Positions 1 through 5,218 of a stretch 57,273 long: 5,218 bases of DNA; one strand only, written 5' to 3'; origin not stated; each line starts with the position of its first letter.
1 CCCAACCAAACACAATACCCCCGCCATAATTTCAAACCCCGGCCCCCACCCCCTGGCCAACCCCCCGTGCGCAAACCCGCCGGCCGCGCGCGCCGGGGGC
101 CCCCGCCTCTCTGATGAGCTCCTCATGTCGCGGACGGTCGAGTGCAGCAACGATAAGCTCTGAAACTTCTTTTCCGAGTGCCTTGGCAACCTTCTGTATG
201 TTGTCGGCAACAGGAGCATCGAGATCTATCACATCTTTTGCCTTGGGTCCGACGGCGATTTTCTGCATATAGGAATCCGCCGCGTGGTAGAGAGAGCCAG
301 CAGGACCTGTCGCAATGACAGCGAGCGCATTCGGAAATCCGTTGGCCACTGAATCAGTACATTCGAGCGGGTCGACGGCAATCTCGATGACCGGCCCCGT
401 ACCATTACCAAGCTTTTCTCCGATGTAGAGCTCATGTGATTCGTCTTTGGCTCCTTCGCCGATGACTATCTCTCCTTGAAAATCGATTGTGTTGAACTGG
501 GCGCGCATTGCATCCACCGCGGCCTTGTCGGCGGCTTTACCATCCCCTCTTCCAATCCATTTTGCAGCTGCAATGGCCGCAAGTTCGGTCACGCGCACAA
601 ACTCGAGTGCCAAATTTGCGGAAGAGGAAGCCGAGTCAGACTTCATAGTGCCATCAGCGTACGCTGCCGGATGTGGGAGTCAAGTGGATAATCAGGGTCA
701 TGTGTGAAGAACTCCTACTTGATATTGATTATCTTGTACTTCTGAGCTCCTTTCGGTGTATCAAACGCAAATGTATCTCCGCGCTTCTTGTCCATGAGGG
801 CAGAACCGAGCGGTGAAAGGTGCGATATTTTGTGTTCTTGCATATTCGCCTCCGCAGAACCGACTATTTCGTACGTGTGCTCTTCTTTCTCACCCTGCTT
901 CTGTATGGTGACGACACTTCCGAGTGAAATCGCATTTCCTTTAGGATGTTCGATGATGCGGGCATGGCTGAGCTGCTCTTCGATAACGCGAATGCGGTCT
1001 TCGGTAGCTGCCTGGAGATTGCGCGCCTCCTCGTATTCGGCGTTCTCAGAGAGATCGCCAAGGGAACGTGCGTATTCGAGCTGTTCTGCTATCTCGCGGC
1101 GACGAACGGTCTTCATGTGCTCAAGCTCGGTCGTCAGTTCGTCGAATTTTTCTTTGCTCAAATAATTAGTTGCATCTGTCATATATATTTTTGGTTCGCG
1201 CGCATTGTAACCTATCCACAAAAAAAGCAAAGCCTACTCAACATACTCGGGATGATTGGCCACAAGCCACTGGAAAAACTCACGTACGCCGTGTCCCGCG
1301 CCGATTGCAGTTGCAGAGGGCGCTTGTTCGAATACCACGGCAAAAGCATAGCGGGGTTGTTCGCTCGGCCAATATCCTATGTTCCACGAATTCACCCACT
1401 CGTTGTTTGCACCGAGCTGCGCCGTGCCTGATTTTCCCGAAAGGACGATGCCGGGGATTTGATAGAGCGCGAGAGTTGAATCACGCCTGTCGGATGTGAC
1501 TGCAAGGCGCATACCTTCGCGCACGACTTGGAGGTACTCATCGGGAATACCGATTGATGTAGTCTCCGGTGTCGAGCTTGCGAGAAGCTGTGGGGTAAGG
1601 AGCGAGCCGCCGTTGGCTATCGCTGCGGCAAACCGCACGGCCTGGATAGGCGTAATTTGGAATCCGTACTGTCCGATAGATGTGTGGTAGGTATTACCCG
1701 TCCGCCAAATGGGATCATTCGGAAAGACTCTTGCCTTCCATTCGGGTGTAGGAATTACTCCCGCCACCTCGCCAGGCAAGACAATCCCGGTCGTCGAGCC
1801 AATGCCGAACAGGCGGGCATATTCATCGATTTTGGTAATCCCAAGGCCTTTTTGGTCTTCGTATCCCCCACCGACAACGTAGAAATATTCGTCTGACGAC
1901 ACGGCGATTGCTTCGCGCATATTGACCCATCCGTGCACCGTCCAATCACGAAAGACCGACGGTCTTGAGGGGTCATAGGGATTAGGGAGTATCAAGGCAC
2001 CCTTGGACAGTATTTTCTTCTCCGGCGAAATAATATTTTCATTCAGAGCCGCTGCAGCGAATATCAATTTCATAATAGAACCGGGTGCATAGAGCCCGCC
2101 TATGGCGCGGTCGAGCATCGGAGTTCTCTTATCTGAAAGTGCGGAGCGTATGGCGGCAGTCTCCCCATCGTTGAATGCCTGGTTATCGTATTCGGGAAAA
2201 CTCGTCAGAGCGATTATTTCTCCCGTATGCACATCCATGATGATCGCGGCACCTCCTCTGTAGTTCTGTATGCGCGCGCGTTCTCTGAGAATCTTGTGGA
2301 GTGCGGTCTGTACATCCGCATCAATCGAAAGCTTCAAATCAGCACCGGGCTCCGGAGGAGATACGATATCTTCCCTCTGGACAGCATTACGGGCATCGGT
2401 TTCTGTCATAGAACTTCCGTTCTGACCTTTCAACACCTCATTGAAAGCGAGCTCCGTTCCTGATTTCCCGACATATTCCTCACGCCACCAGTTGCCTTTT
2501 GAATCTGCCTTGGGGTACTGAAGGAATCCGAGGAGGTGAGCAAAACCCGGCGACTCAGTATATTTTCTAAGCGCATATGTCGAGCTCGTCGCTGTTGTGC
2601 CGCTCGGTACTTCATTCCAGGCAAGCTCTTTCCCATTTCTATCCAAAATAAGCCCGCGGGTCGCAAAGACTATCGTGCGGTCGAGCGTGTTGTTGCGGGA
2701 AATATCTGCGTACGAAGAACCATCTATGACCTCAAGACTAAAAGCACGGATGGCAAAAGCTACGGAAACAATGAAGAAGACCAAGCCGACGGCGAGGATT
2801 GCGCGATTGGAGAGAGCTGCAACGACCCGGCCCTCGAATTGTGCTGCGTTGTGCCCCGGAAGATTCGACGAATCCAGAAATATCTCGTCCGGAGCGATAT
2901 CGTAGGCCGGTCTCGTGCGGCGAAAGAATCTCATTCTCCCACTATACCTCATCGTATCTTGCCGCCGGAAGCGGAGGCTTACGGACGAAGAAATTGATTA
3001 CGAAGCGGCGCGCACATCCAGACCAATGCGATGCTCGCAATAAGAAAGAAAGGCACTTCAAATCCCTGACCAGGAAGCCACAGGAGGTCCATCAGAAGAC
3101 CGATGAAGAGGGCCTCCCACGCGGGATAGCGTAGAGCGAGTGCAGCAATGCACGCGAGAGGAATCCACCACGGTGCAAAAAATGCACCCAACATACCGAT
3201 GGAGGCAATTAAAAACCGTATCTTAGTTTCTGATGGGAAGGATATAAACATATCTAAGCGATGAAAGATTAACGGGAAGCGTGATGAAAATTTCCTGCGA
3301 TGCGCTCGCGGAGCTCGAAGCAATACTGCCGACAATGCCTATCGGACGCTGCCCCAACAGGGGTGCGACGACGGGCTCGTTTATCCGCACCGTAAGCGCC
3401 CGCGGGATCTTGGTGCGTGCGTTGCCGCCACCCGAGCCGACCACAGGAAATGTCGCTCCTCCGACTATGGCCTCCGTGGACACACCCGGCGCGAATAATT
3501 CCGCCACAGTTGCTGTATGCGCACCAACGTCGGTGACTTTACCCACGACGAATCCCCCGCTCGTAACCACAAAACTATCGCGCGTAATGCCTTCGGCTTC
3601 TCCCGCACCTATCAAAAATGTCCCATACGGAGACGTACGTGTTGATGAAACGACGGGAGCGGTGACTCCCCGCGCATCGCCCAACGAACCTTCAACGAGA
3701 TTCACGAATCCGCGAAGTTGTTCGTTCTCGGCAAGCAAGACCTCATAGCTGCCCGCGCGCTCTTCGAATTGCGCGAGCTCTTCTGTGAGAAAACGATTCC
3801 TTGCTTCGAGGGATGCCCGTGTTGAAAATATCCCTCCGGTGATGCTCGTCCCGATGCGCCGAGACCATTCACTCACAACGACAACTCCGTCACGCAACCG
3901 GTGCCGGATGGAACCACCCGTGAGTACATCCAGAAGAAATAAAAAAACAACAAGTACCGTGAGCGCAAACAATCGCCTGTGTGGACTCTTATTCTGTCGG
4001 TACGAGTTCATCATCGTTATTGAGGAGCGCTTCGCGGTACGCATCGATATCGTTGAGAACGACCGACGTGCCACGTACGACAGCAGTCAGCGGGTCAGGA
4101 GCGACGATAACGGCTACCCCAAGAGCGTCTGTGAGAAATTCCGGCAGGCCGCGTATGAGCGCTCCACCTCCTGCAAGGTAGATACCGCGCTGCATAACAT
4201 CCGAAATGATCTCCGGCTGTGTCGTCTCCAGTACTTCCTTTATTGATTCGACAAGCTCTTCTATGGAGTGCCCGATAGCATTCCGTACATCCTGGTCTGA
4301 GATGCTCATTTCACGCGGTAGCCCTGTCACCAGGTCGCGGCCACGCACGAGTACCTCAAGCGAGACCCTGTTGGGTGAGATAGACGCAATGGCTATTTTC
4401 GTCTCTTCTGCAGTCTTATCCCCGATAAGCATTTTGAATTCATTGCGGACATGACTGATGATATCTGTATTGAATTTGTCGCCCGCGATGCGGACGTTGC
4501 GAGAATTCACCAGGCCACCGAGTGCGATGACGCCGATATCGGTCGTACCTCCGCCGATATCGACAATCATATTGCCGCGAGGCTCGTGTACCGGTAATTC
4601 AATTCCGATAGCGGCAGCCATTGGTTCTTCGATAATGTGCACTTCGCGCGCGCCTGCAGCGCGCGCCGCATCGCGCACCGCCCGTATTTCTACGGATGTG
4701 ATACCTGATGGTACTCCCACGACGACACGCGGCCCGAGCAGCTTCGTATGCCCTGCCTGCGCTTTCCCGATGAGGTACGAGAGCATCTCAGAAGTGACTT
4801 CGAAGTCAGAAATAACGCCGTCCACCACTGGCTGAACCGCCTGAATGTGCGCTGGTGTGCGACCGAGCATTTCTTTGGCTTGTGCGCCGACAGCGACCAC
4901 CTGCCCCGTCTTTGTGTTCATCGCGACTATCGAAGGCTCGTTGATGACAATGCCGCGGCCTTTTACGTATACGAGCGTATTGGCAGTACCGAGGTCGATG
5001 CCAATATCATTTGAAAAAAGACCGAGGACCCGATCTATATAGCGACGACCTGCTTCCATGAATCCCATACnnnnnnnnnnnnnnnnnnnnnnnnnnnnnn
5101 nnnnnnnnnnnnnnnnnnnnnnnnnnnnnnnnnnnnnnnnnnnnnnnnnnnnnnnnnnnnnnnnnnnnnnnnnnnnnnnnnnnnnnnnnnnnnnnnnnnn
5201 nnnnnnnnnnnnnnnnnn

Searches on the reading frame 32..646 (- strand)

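Call 72: search_protein_families(library=pfam, proteins=[window:32-646:-], max_evalue=0.0001)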
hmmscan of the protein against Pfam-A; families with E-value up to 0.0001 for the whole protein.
window:32-646:- (204 aa): 1 family
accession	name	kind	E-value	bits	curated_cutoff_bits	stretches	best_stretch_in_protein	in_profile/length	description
PF03320.18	FBPase_glpX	-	2e-74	250.7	27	1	11-187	2-178/307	Bacterial fructose-1,6-bisphosphatase, glpX-encoded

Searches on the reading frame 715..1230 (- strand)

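Call 72: search_protein_families(library=pfam, proteins=[window:715-1230:-], max_evalue=0.0001)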
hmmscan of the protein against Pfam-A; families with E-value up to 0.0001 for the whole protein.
window:715-1230:- (171 aa): 2 families
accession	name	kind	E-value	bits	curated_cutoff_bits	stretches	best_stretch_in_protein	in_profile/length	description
PF01272.25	GreA_GreB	-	8e-25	87.1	26.9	1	99-171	4-76/77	Transcription elongation factor, GreA/GreB, C-term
PF03449.20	GreA_GreB_N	-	7.9e-23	80.9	24.5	1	22-92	1-71/71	Transcription elongation factor, N-terminal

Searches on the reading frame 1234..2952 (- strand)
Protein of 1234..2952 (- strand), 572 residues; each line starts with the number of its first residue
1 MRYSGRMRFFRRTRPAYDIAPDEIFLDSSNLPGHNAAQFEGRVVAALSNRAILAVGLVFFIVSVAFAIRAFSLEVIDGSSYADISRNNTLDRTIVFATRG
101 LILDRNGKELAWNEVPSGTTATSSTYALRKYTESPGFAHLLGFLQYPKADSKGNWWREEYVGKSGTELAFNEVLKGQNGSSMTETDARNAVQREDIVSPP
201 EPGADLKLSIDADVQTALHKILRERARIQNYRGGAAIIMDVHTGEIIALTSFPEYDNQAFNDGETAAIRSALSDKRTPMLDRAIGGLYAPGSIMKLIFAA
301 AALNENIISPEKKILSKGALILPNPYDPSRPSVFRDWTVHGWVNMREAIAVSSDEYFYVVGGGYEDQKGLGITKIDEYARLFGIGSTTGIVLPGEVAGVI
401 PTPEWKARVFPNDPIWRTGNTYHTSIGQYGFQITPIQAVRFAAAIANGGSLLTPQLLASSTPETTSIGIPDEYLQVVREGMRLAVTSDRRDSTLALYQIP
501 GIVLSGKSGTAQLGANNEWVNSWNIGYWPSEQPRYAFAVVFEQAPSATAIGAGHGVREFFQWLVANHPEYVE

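Call 72: search_protein_families(library=pfam, proteins=[window:1234-2952:-], max_evalue=0.0001)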
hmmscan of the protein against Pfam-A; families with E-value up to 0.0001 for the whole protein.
window:1234-2952:- (572 aa): 2 families
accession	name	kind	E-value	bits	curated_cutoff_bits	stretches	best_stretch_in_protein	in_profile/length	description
PF00905.27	Transpeptidase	-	1.4e-52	179.3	22.1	1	234-545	1-282/299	Penicillin binding protein transpeptidase domain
PF03717.20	PBP_dimer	-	1.6e-11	45.4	24.4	1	125-194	104-178/180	Penicillin-binding Protein dimerisation domain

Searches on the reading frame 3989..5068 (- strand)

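Call 72: search_protein_families(library=pfam, proteins=[window:3989-5068:-], max_evalue=0.0001)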
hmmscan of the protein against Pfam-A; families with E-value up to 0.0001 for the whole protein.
window:3989-5068:- (359 aa): 4 families
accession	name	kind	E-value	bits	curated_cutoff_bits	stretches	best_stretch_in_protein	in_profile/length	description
PF06723.19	MreB_Mbl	-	1.2e-129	432.2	27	1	19-344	1-325/327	MreB/Mbl protein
PF00012.26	HSP70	-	1.2e-13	50.7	20.6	1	90-216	112-243/599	Hsp70 protein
PF14450.12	FtsA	-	2.1e-09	38.2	31.8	1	168-323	2-110/127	Cell division protein FtsA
PF11104.14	PilM_2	-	1.2e-05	24.9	27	0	295-330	277-311/340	Type IV pilus assembly protein PilM;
